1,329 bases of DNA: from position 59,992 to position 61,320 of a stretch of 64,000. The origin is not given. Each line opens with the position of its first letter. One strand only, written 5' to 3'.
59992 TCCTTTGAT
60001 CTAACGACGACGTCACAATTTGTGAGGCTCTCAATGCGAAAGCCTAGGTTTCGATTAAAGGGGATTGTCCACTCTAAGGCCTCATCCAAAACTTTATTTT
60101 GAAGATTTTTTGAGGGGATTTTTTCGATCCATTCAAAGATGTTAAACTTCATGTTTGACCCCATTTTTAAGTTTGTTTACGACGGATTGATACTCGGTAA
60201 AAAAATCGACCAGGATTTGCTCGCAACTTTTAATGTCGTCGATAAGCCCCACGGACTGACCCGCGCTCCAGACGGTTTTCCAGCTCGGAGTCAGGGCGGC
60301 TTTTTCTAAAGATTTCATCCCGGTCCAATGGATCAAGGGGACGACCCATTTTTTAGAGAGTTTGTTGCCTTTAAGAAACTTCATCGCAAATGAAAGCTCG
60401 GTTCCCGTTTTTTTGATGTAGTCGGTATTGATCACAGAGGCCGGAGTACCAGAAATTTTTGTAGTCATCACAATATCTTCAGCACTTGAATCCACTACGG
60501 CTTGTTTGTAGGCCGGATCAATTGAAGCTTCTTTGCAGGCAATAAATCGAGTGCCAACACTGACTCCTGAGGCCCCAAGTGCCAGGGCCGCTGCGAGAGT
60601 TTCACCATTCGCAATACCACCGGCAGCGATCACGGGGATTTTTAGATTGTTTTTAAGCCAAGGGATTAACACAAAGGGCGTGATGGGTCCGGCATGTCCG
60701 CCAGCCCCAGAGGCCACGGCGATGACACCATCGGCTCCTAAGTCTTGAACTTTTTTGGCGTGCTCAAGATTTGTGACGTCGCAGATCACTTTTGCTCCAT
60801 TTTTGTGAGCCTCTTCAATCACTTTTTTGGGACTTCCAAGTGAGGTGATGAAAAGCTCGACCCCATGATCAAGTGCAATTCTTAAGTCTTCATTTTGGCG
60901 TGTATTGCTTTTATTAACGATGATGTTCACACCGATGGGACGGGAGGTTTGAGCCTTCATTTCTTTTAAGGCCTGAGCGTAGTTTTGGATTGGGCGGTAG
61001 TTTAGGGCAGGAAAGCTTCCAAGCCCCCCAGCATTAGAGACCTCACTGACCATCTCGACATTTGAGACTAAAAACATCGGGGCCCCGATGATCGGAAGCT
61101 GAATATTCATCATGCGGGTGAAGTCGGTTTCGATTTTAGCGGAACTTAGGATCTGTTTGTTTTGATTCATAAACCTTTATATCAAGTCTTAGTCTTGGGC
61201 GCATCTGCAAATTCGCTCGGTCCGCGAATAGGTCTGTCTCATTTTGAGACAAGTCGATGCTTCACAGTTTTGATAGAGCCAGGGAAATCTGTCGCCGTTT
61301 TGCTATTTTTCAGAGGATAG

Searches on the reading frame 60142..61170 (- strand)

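Call 64: search_protein_families(library=pfam, proteins=[window:60142-61170:-], max_evalue=0.001)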
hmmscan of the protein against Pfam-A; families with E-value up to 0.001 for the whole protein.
window:60142-61170:- (342 aa): 9 families
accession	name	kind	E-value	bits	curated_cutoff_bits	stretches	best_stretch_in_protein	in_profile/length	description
PF03060.21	NMO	-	5.6e-54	184.2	28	1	18-323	5-328/331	Nitronate monooxygenase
PF00478.31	IMPDH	-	9.2e-12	45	25.6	1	9-216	19-246/345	IMP dehydrogenase / GMP reductase domain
PF01070.24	FMN_dh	-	4e-07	29.8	24.9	1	129-211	223-307/350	FMN-dependent dehydrogenase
PF05690.20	ThiG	-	1.3e-06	28.4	23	1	125-214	123-212/247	Thiazole biosynthesis protein ThiG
PF00977.27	His_biosynth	-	5.1e-06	26.5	23.6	1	95-209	111-222/228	Histidine biosynthesis protein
PF04131.20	NanE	-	2e-05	24.3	27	1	115-208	82-175/192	Putative N-acetylmannosamine-6-phosphate epimerase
PF02581.23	TMP-TENI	-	0.00012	22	27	1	93-206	62-177/180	Thiamine monophosphate synthase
PF04481.18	DUF561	-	0.00052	19.7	21.6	0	173-208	182-216/243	Protein of unknown function (DUF561)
PF04309.18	G3P_antiterm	-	0.00062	19.7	27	0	168-207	130-169/173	Glycerol-3-phosphate responsive antiterminator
